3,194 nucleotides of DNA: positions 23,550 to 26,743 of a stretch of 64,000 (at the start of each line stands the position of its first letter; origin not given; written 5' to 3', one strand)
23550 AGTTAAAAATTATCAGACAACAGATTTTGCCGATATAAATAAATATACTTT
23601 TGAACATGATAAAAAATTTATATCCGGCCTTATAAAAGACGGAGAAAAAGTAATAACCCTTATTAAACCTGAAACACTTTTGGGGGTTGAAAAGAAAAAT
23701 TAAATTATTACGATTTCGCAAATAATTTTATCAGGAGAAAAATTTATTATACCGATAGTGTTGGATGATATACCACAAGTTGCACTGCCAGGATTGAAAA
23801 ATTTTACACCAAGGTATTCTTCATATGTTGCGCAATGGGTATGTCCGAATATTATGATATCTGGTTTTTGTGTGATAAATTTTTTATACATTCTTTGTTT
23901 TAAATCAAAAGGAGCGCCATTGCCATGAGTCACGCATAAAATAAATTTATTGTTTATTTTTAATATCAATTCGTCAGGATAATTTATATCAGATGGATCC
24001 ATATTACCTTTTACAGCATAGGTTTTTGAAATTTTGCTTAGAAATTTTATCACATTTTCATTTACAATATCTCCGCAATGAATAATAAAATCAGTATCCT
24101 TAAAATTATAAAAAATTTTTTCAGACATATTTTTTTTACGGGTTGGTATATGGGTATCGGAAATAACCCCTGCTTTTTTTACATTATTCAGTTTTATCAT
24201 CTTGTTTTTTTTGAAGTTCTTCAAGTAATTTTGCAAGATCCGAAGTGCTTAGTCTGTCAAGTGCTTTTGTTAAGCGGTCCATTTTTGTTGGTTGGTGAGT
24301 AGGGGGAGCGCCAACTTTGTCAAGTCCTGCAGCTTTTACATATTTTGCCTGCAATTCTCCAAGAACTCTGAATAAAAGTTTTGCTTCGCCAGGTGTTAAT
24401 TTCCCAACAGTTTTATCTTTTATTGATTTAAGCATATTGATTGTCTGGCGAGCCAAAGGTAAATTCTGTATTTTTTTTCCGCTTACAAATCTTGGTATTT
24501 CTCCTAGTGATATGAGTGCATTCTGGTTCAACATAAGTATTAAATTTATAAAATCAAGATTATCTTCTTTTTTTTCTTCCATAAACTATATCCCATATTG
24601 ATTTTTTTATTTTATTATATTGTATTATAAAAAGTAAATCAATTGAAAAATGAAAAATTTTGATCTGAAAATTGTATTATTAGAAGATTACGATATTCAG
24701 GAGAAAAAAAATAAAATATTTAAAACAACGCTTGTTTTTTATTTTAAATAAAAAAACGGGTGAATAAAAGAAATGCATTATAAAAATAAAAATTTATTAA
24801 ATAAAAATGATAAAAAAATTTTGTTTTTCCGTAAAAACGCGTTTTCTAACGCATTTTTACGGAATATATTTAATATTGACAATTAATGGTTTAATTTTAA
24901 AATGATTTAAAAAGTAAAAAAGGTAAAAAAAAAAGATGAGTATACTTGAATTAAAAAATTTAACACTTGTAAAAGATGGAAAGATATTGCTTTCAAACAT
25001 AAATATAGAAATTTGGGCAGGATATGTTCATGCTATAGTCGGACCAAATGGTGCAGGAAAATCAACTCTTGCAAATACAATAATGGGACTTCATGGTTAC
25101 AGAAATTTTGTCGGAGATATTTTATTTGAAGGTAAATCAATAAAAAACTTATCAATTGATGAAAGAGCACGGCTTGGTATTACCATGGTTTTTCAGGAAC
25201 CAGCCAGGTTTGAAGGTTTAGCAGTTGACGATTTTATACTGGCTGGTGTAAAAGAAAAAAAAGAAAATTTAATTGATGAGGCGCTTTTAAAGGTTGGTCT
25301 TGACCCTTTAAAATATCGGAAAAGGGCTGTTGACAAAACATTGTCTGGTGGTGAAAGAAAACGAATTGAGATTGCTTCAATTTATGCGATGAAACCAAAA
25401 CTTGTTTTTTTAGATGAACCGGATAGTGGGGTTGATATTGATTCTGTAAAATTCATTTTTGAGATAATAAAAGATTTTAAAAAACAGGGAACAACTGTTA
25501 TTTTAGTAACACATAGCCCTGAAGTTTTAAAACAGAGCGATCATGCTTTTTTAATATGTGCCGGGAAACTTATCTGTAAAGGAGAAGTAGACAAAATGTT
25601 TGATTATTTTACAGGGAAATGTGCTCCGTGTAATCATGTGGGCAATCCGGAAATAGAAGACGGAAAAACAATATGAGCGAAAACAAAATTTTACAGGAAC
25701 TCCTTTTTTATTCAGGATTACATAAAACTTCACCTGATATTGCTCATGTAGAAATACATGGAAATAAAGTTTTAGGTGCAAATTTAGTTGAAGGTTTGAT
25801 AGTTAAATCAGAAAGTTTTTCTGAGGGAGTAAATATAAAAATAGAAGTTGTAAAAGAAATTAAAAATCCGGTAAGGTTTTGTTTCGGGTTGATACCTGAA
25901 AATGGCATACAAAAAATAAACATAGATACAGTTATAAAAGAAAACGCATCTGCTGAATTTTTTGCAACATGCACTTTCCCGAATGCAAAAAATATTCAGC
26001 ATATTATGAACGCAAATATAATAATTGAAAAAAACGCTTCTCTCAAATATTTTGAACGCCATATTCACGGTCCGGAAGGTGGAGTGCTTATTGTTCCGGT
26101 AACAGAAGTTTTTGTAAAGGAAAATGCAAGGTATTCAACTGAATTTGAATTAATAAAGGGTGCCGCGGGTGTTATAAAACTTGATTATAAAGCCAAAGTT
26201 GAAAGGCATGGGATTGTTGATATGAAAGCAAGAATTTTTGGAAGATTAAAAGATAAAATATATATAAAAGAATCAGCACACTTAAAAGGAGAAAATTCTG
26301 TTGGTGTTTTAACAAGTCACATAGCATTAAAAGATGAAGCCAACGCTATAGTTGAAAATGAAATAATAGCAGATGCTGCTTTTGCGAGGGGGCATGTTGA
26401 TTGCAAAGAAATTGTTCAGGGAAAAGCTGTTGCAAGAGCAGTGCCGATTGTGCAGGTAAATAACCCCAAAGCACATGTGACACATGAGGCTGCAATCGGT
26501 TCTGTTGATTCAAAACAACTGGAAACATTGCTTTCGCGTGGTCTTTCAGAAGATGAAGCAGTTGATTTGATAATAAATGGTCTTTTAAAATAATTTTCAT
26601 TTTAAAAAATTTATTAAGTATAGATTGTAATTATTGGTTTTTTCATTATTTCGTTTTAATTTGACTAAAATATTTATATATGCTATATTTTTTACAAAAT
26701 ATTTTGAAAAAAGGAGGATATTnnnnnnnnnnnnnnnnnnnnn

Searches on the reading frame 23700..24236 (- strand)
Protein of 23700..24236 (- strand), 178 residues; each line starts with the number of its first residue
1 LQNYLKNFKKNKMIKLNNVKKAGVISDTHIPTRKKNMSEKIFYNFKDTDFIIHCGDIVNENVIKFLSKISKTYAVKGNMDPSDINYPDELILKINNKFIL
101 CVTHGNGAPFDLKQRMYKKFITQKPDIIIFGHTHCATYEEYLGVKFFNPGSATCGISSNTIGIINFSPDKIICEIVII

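Call 11: search_protein_families(library=pfam, proteins=[window:23700-24236:-])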
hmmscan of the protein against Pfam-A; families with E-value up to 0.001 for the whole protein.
window:23700-24236:- (178 aa): 2 families
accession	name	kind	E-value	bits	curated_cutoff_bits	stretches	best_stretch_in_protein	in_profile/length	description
PF12850.12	Metallophos_2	-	7.8e-27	94.6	27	1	22-154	3-137/154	Calcineurin-like phosphoesterase superfamily domain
PF00149.33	Metallophos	-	3.2e-09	37.9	21.5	1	23-87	4-81/191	Calcineurin-like phosphoesterase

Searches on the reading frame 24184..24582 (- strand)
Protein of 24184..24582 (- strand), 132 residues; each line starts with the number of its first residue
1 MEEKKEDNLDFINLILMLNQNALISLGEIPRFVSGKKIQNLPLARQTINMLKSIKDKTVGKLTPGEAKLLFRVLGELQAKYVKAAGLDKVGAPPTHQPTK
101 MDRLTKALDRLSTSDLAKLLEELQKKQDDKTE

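Call 10: search_protein_families(library=pfam, proteins=[window:24184-24582:-])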
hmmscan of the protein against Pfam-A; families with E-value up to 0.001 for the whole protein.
window:24184-24582:- (132 aa): 1 family
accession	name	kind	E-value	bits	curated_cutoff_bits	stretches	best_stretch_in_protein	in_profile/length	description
PF08899.16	DUF1844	-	4.9e-20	71.9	27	1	9-83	2-76/76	Domain of unknown function (DUF1844)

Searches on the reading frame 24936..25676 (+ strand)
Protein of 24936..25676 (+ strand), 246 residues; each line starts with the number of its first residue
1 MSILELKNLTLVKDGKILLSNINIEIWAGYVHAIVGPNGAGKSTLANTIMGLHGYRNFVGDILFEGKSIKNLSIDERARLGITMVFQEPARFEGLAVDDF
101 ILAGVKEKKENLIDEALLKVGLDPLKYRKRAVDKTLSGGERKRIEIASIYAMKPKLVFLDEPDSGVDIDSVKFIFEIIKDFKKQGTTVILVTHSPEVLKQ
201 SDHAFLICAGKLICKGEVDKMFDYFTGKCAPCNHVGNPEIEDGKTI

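Call 10: search_protein_families(library=pfam, proteins=[window:24936-25676:+])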
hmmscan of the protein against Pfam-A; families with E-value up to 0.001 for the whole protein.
window:24936-25676:+ (246 aa): 6 families
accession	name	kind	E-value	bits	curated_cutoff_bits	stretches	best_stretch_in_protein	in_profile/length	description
PF00005.33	ABC_tran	-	1.7e-28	100.4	25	1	19-163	1-136/137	ABC transporter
PF13304.12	AAA_21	-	1.2e-15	58.8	27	1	149-198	252-303/304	AAA domain, putative AbiEii toxin, Type IV TA system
PF02463.25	SMC_N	-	1.4e-10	41.4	40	1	30-205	25-209/220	RecF/RecN/SMC N terminal domain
PF13166.12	AAA_13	-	3.7e-05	23.1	36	0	134-203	498-579/713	AAA domain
PF00004.35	AAA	-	7.2e-05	23.7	21.2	0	147-200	50-116/131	ATPase family associated with various cellular activities (AAA)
PF13175.12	AAA_15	-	0.00013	22.2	32.1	0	4-86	6-83/374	AAA ATPase domain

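Call 49: find_encoding_contigs(protein=window:24936-25676:+, flank=3000, max_places=10)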
Protein window:24936-25676:+ (246 aa): 2 contigs read that carry it; 2 places shown.
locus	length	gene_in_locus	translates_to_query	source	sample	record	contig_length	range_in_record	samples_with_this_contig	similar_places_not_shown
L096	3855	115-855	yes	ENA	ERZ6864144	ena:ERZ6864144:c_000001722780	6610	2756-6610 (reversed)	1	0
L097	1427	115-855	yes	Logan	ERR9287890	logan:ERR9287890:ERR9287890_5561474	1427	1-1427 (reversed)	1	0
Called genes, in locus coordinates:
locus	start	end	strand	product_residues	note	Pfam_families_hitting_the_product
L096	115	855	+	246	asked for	PF02463:SMC_N, PF00005:ABC_tran, PF13304:AAA_21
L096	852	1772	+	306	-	PF01458:SUFBD_core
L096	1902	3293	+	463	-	PF00682:HMGL-like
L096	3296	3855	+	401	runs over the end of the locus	PF00180:Iso_dh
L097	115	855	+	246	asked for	PF02463:SMC_N, PF00005:ABC_tran, PF13304:AAA_21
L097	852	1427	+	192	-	?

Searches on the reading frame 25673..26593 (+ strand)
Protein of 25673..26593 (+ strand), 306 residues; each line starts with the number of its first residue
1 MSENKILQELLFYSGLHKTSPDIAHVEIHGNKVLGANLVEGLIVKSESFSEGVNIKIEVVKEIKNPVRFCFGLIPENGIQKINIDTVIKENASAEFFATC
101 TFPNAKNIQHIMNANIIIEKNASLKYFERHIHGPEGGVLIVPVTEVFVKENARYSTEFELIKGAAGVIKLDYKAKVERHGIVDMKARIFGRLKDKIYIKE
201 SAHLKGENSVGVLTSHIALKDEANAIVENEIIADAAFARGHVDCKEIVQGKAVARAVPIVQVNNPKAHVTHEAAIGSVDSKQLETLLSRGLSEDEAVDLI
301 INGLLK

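Call 11: search_protein_families(library=pfam, proteins=[window:25673-26593:+])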
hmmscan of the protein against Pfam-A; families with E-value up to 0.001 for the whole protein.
window:25673-26593:+ (306 aa): 1 family
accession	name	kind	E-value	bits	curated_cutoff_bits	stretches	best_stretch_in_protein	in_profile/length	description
PF01458.23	SUFBD_core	-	7.5e-20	71.8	27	1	87-303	17-231/232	SUF system FeS cluster assembly, SufBD core domain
